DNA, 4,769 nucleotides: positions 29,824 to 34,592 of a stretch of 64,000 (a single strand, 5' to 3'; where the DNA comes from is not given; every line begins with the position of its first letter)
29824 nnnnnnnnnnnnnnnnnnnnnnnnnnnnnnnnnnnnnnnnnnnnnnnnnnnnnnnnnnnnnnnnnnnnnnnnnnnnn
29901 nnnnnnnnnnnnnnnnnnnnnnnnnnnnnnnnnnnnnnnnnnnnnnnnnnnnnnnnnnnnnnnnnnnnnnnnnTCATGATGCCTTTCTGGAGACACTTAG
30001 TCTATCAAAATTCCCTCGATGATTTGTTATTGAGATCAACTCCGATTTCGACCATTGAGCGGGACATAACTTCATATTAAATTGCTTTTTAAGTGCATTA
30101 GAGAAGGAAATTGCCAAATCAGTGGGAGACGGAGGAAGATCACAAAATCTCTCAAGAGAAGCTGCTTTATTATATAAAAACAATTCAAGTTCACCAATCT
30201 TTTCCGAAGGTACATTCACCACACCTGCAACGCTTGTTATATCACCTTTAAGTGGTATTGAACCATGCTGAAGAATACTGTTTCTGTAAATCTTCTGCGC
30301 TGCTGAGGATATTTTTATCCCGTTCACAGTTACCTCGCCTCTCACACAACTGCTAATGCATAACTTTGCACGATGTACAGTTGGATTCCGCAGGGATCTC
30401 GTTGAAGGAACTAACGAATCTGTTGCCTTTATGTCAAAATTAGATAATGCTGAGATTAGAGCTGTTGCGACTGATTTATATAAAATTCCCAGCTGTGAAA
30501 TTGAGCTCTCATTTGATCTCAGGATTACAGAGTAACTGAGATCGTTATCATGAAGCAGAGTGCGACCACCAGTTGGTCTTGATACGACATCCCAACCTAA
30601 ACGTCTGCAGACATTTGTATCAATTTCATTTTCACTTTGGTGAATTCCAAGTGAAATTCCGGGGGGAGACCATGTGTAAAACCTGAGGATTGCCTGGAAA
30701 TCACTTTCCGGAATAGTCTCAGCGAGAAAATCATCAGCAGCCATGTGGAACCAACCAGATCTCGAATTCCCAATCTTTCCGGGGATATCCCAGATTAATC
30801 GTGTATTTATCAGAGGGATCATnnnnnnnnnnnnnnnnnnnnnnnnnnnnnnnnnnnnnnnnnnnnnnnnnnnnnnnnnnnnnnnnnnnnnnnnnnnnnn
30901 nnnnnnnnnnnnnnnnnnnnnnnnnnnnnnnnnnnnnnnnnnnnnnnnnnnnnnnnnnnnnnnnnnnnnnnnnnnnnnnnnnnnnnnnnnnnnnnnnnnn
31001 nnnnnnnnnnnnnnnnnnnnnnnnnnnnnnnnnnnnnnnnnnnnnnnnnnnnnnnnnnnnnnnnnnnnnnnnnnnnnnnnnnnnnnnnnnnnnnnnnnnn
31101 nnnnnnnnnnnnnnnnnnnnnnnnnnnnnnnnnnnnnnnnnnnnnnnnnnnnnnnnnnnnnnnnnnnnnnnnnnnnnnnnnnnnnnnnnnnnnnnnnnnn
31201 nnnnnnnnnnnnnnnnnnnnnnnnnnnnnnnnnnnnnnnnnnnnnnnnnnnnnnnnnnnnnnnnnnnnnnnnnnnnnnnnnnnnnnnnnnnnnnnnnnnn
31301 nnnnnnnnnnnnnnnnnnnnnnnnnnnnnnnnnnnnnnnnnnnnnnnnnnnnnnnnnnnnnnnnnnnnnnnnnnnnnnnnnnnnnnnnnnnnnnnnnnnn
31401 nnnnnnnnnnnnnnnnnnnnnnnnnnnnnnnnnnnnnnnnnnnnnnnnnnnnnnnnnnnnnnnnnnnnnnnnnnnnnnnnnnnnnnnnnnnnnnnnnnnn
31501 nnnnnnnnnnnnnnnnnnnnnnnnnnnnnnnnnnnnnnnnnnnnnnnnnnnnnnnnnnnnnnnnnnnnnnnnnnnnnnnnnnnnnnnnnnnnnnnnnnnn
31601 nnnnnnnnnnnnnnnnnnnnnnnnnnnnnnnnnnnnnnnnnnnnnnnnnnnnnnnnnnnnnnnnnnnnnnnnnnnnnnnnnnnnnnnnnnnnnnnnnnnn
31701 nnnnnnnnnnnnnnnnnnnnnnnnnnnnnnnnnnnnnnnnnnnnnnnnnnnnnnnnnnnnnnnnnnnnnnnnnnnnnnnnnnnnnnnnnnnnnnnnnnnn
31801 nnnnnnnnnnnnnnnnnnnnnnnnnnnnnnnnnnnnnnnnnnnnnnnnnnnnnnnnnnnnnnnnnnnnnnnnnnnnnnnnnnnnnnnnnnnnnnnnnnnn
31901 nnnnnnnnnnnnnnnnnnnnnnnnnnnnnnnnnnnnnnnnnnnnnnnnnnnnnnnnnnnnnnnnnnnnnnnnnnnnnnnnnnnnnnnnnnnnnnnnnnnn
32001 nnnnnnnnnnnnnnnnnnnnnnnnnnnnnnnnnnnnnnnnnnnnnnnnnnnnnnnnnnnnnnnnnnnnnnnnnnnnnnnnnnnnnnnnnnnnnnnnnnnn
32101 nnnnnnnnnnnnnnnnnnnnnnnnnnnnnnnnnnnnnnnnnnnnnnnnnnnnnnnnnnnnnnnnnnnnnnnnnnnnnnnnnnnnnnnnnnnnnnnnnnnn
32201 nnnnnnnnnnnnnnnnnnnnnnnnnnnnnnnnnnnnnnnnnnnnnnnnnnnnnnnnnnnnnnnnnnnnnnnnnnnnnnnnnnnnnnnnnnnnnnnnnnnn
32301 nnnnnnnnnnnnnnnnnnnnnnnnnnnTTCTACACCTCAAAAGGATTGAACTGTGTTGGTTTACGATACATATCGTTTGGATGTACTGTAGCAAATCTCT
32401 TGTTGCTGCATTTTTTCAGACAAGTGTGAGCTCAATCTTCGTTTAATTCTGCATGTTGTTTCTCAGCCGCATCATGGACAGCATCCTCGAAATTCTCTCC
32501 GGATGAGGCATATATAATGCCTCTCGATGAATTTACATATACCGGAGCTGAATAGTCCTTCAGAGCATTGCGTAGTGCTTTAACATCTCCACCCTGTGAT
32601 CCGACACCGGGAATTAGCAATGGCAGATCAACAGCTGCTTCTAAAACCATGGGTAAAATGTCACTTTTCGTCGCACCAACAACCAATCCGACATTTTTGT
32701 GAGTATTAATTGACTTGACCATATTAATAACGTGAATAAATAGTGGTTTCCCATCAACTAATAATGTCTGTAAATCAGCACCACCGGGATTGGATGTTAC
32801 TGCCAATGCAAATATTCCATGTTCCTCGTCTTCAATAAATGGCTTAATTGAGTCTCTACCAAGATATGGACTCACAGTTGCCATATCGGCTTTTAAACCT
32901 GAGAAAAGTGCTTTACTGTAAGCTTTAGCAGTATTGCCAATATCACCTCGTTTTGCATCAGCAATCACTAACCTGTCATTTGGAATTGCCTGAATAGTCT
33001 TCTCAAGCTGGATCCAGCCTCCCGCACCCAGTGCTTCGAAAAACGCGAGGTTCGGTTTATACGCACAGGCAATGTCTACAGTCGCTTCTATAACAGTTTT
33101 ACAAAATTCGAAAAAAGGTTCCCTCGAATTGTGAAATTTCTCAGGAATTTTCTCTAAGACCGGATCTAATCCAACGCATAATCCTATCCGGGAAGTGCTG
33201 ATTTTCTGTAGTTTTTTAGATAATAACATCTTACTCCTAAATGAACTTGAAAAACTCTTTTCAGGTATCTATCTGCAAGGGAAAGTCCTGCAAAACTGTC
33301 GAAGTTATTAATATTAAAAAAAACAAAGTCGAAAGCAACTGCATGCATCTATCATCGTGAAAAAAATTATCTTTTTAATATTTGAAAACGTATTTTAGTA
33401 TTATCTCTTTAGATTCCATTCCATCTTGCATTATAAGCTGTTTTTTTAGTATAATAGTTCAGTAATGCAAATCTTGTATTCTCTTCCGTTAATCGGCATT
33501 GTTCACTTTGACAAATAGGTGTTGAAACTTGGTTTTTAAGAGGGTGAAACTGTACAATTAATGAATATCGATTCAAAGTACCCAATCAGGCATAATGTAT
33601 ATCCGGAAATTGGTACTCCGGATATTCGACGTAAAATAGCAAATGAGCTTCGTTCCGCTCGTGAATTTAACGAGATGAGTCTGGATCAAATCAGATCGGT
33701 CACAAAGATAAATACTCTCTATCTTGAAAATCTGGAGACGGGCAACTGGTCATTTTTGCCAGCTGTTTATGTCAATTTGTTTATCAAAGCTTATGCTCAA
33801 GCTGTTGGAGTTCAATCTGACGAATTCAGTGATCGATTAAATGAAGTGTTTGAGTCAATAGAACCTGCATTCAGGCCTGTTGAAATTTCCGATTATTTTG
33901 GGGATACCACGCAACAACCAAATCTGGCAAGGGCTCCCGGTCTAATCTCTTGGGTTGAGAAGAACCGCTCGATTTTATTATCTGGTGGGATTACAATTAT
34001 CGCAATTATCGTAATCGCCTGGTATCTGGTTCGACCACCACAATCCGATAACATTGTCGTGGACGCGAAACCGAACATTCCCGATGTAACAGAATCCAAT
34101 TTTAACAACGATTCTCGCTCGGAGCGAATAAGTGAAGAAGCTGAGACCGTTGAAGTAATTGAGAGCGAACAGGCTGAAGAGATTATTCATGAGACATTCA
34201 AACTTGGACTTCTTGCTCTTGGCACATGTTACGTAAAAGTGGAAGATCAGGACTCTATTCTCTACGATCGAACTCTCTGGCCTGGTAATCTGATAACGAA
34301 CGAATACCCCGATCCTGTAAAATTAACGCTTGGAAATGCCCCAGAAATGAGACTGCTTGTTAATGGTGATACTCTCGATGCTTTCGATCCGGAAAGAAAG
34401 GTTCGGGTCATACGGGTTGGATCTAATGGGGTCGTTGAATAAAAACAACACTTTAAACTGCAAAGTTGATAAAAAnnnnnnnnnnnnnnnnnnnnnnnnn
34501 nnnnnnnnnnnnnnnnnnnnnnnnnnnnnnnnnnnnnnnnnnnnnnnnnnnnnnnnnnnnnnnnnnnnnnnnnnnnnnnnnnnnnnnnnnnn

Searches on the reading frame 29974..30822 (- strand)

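Call 30: search_protein_families(library=pfam, proteins=[window:29974-30822:-], max_evalue=0.00001)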
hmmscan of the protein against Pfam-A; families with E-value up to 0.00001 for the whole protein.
window:29974-30822:- (282 aa): 2 families
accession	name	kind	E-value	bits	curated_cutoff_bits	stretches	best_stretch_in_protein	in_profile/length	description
PF21948.1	LplA-B_cat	-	1.9e-27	96.9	27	1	24-233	3-188/200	Lipoyl protein ligase A/B catalytic domain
PF03099.24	BPL_LplA_LipB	-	1.3e-08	35.2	21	1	75-194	24-133/133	Biotin/lipoate A/B protein ligase family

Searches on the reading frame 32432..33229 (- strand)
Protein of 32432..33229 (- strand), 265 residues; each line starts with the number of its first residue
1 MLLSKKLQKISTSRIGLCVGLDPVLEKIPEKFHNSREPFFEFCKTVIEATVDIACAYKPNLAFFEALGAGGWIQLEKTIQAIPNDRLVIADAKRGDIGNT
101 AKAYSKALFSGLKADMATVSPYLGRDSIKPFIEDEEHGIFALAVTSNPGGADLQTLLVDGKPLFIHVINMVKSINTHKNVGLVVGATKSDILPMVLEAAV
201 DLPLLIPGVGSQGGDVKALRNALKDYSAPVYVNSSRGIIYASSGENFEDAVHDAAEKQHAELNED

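Call 30: search_protein_families(library=pfam, proteins=[window:32432-33229:-], max_evalue=0.00001)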
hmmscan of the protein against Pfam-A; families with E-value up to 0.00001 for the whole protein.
window:32432-33229:- (265 aa): 1 family
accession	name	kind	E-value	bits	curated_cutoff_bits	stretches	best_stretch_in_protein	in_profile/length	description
PF00215.30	OMPdecase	-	1.5e-29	103.9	27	1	17-243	3-213/221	Orotidine 5'-phosphate decarboxylase / HUMPS family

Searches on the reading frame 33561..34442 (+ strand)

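Call 29: search_protein_families(library=pfam, proteins=[window:33561-34442:+], max_evalue=0.00001)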
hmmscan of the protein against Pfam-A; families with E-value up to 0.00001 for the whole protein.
window:33561-34442:+ (293 aa): 2 families
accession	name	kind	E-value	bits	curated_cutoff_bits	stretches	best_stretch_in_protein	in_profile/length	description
PF13413.12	HTH_25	-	1.1e-15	57.6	24.6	1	30-88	2-61/62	Helix-turn-helix domain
PF13464.11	RodZ_C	-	1.3e-07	31.9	23.9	1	219-277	4-63/72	RodZ C-terminal domain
